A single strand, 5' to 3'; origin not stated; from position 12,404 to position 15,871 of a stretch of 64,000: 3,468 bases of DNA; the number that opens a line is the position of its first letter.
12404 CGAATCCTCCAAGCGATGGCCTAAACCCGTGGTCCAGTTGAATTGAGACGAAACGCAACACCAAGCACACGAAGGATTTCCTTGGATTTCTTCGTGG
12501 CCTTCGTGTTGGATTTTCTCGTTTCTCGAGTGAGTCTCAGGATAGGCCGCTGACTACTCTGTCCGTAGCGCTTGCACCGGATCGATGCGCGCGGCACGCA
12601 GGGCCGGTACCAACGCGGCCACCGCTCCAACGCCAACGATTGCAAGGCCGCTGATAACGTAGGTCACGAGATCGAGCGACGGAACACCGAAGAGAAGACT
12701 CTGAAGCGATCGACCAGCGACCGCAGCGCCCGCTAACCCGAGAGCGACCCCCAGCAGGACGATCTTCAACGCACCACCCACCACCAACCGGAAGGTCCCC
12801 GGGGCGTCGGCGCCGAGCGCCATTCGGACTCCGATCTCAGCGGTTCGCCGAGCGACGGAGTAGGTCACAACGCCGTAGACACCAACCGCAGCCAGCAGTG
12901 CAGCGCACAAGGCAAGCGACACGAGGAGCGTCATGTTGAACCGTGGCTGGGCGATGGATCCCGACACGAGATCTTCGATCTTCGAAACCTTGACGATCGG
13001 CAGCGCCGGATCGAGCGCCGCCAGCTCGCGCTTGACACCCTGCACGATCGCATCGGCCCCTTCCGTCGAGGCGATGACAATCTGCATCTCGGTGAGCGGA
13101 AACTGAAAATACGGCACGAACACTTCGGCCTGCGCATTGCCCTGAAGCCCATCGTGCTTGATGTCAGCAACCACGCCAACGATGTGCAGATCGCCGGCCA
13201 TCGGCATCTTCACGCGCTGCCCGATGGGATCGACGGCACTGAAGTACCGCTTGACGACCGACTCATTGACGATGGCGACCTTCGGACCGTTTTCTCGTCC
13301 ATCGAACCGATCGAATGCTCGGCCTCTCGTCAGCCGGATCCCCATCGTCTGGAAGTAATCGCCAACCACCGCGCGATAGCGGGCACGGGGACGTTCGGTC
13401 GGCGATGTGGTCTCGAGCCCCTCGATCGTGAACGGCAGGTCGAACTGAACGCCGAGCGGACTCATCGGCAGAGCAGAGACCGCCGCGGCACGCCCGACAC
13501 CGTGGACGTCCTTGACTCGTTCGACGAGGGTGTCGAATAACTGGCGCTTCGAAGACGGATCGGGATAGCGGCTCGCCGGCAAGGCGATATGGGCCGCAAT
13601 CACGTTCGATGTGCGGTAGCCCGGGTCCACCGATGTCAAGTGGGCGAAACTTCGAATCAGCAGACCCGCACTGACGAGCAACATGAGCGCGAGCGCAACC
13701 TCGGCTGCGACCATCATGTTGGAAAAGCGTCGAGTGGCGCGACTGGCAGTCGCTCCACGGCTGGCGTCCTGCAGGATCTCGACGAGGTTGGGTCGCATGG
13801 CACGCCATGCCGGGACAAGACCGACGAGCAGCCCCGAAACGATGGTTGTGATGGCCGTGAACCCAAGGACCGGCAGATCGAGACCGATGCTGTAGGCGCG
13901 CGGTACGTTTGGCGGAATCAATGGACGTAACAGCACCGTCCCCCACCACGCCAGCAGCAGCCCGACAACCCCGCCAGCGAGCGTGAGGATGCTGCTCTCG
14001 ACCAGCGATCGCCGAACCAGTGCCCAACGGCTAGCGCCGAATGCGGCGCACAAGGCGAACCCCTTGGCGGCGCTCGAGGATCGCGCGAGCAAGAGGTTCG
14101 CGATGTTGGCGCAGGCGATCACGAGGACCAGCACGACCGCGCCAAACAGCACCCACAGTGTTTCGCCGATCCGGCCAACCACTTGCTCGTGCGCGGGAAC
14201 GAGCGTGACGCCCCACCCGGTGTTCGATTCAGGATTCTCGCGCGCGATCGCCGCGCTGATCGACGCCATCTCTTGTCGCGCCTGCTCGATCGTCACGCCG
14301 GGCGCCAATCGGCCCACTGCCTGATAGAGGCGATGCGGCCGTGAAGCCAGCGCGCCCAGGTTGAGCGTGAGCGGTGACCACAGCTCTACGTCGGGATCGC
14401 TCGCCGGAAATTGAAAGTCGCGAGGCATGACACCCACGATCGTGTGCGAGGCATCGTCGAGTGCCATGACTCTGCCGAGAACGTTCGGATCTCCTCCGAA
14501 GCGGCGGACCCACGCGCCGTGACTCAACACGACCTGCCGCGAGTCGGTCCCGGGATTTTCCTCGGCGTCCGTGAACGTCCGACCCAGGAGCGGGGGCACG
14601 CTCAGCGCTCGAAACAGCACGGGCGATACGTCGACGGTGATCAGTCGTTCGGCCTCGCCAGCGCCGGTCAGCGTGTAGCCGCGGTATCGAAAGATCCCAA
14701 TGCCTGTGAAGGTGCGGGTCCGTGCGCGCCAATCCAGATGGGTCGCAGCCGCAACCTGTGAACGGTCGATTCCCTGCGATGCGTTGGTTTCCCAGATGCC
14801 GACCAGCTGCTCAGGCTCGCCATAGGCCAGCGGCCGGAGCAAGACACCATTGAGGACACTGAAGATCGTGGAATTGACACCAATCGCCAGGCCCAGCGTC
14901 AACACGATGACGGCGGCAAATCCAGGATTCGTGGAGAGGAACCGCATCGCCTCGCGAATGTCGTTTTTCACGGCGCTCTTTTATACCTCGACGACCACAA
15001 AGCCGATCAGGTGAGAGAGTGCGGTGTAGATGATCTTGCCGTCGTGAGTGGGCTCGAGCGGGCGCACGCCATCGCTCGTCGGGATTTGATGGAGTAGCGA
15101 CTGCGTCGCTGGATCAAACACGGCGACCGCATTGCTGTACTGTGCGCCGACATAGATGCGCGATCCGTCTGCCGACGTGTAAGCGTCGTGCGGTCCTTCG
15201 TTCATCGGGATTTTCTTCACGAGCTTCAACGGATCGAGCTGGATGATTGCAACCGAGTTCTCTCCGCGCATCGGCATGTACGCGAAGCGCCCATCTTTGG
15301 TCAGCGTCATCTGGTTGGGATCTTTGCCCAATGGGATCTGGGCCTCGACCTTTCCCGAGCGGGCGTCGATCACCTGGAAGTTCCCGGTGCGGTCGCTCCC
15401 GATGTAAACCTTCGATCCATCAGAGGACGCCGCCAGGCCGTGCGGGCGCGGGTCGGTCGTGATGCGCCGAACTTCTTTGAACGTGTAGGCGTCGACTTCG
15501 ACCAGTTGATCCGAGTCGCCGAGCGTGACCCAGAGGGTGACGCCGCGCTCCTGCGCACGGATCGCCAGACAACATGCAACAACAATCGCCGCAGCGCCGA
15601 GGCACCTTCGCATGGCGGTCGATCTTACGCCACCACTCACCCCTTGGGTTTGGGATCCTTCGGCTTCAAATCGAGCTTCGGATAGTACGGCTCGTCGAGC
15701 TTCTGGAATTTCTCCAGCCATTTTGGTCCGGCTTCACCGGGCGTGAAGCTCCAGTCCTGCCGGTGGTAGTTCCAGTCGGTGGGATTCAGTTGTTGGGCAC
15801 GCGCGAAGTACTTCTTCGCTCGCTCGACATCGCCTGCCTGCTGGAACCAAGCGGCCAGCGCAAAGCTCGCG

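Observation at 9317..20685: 5.7-kb head-to-tail tandem duplication bounded by a 7-bp microhomology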

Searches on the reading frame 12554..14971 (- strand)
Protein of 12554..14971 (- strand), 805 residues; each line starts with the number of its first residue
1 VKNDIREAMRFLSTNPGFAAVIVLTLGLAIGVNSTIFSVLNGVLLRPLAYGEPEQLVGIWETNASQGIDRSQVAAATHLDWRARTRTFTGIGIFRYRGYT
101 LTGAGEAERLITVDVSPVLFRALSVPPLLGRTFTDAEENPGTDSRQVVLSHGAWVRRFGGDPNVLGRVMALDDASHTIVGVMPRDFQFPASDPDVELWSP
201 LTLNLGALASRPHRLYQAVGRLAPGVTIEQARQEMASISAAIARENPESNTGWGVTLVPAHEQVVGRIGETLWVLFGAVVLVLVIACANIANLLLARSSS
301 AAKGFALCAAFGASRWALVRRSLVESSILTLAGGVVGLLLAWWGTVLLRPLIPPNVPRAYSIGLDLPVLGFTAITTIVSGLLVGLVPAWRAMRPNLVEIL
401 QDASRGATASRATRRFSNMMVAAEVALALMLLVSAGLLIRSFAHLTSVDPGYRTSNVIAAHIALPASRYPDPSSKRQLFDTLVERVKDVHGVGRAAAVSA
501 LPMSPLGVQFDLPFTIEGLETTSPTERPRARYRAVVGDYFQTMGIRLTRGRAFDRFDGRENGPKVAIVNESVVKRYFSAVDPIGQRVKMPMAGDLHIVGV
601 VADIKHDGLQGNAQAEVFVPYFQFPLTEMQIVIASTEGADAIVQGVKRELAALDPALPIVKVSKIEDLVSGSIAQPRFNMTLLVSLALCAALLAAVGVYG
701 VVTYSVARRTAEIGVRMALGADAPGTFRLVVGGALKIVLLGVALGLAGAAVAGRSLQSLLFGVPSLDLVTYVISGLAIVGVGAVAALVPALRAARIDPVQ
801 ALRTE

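Call 12: find_encoding_contigs(protein=window:12554-14971:-, flank=10000, max_places=10)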
Protein window:12554-14971:- (805 aa): no gene with exactly this product is on record in the collection.

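Call 14: find_encoding_contigs(protein=window:12557-14971:-, flank=10000, max_places=10)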
Protein seq(805 aa) (805 aa): no gene with exactly this product is on record in the collection.

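Call 15: find_related_loci(query=window:12554-14968:-, collection=genome_contigs, flank=10000)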
Query window:12554-14968:- (804 aa) in genome_contigs; peptide patterns used: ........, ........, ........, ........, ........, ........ (x = any residue, [..] = any of these).
600 stretches matched a pattern (row limit reached: there are more); 590 encode a relative of the query (tblastn E <= 1e-3); the best 80 are kept; 80 distinct loci.
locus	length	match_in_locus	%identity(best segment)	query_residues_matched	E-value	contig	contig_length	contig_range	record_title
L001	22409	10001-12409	68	1-804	0e+0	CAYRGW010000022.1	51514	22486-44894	MAG TPA_asm: uncultured Solibacteraceae bacterium isolate SRP062349_co6_19 genome assembly, contig: NODE_265_length_5151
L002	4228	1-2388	58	8-804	0e+0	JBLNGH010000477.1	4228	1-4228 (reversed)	MAG: Acidobacteriota bacterium isolate MAG25 PRJNA1068274_bin3_renamed_476, whole genome shotgun sequence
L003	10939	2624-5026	53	2-804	0e+0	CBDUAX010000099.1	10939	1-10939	MAG TPA_asm: uncultured bacterium isolate ERR2431952_binner23_Refined_41 genome assembly, contig: ERZ23880211.5046, whol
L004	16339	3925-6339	43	2-804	0e+0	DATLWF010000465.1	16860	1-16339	MAG TPA_asm: Blastocatellia bacterium isolate SMAG_U13211 k141_524492, whole genome shotgun sequence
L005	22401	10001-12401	51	3-804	0e+0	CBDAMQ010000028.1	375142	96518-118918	MAG: Acidobacteriota bacterium isolate f7627cb0-bec0-4e28-8c7c-c7b41e5e221a genome assembly, contig: contig_28, whole ge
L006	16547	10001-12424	39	2-804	4e-180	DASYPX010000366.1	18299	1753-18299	MAG TPA_asm: Pyrinomonadaceae bacterium isolate SMAG_U4469 k141_558360, whole genome shotgun sequence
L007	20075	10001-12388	42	2-804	0e+0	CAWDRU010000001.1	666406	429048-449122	MAG: Blastocatellia bacterium isolate MFD04935.bin.1.50 genome assembly, contig: contig_10547, whole genome shotgun sequ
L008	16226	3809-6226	40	2-804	9e-180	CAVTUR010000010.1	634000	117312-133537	MAG: Blastocatellia bacterium isolate MFD04944.bin.3.75 genome assembly, contig: contig_26639, whole genome shotgun sequ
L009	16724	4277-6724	39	2-804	2e-173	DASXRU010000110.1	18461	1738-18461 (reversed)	MAG TPA_asm: Pyrinomonadaceae bacterium isolate SMAG_U4648 k141_2245188, whole genome shotgun sequence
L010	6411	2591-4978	41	3-804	2e-175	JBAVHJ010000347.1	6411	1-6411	MAG: Terriglobia bacterium isolate MFD05911_ilm_asm_bin3 k127_30900, whole genome shotgun sequence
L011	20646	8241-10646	40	2-804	6e-171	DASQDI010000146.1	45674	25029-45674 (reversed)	MAG TPA_asm: Blastocatellia bacterium isolate SMAG_U11723 k141_1060818, whole genome shotgun sequence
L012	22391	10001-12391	40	2-804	7e-171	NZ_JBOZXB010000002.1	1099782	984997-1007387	Oleiharenicola lentus strain 23ND54W-5 contig2, whole genome shotgun sequence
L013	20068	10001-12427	41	2-804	5e-176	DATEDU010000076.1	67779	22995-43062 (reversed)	MAG TPA_asm: Pyrinomonadaceae bacterium isolate SMAG_U8715 k141_1101096, whole genome shotgun sequence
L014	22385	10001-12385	39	2-804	5e-168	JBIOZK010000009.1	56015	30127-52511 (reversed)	MAG: Pyrinomonadaceae bacterium isolate MAG006 k127_1166389, whole genome shotgun sequence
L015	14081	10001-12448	37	2-804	3e-167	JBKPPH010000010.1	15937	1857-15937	MAG: Acidobacteriota bacterium isolate GS_EKS_MAG_00107 GS_EKS_000003336901, whole genome shotgun sequence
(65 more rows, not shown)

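Call 39: list_cluster_members(proteins=[window:12557-14947:-, window:18248-20638:-, window:14984-15640:-])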
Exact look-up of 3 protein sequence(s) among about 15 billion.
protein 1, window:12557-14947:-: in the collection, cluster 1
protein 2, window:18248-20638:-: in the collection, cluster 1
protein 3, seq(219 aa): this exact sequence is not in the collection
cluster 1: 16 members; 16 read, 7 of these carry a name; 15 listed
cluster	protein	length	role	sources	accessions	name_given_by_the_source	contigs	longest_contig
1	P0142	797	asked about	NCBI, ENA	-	-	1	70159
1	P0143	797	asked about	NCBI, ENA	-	-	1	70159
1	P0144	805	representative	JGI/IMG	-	predicted permease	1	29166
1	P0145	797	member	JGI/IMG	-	predicted permease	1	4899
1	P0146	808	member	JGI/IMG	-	predicted permease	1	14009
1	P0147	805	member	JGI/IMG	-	predicted permease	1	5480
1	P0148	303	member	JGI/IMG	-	putative ABC transport system permease protein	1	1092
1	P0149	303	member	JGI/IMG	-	putative ABC transport system permease protein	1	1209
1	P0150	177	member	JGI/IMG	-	ABC-type antimicrobial peptide transport system permease subunit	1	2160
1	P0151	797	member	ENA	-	-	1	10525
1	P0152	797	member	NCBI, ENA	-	-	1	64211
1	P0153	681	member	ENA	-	-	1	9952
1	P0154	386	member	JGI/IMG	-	-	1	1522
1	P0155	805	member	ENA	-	-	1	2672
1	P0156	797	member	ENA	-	-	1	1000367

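Call 41: find_encoding_contigs(protein=P0155, flank=10000, max_places=5)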
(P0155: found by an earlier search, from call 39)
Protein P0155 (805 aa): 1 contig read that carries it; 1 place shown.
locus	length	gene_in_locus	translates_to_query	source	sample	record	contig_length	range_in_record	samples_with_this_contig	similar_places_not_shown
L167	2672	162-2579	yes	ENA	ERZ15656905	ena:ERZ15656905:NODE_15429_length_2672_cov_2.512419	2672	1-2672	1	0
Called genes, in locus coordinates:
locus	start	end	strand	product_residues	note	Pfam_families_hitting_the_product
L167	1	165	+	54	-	?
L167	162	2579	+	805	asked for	PF12704:MacB_PCD, PF02687:FtsX, PF12704:MacB_PCD, PF02687:FtsX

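Call 42: find_encoding_contigs(protein=P0153, flank=10000, max_places=5)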
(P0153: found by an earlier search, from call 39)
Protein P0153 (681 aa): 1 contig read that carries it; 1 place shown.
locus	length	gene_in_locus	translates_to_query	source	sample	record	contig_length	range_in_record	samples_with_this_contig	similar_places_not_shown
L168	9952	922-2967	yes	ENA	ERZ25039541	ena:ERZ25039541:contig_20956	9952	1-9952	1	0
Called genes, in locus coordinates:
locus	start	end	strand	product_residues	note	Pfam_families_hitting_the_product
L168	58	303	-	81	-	-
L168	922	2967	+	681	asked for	PF12704:MacB_PCD, PF02687:FtsX, PF12704:MacB_PCD, PF02687:FtsX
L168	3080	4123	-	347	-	PF06224:AlkZ-like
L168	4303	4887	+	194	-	-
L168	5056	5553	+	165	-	-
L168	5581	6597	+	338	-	PF02239:Cytochrom_D1 (faint), PF21783:YNCE, PF22494:choice_anch_I (faint), PF23414:Beta-prop_EML_2 (faint), PF25174:Beta-prop_THOC3, PF13970:DUF4221 (faint), PF10282:Lactonase (faint)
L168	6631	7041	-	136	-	-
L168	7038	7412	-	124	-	PF23678:YqhI (weak)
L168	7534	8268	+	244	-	PF04542:Sigma70_r2, PF22029:PhyR_sigma2 (faint)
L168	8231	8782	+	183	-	-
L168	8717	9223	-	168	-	-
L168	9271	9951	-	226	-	?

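Call 48: search_protein_families(library=pfam, proteins=[window:12557-14971:-], max_evalue=0.001)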
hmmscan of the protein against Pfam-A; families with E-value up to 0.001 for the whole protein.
window:12557-14971:- (805 aa): 2 families
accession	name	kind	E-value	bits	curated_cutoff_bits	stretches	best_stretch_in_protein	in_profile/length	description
PF12704.14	MacB_PCD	-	1.8e-31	110.5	27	2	20-237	2-206/207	MacB-like periplasmic core domain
PF02687.27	FtsX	-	6e-17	62.2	25.5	2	685-798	2-120/120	FtsX-like permease C-terminal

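Call 52: search_protein_families(library=ncbifam, proteins=[window:12557-14971:-], max_evalue=0.00001)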
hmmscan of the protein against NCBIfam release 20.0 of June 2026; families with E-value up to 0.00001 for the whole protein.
window:12557-14971:- (805 aa): 2 families
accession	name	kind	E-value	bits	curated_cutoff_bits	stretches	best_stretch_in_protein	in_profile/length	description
TIGR03434.1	ADOP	subfamily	1.4e-260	866.8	622.3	1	3-805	3-803/803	ADOP family duplicated permease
NF007826.0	PRK10535.1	equivalog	6.4e-22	77.6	966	2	532-804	369-647/648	macrolide ABC transporter ATP-binding protein/permease MacB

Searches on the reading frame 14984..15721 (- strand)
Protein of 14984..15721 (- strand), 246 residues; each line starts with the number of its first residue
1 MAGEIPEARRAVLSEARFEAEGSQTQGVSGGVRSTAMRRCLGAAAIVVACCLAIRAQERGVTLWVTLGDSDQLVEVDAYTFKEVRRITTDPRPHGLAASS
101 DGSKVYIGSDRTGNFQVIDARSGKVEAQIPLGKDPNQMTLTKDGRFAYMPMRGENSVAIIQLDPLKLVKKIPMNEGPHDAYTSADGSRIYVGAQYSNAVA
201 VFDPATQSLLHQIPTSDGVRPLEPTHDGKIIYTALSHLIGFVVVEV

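Call 37: list_cluster_members(proteins=[window:12557-14971:-, window:14984-15721:-, window:14984-15613:-, window:8930-9943:-])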
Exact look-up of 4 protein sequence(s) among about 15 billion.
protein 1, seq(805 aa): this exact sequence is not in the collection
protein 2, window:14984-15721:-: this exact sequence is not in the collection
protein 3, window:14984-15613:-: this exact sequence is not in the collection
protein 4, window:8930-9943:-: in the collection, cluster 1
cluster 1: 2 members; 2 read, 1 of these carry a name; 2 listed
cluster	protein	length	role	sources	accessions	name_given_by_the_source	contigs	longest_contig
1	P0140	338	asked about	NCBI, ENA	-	-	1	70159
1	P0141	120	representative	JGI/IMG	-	YVTN family beta-propeller protein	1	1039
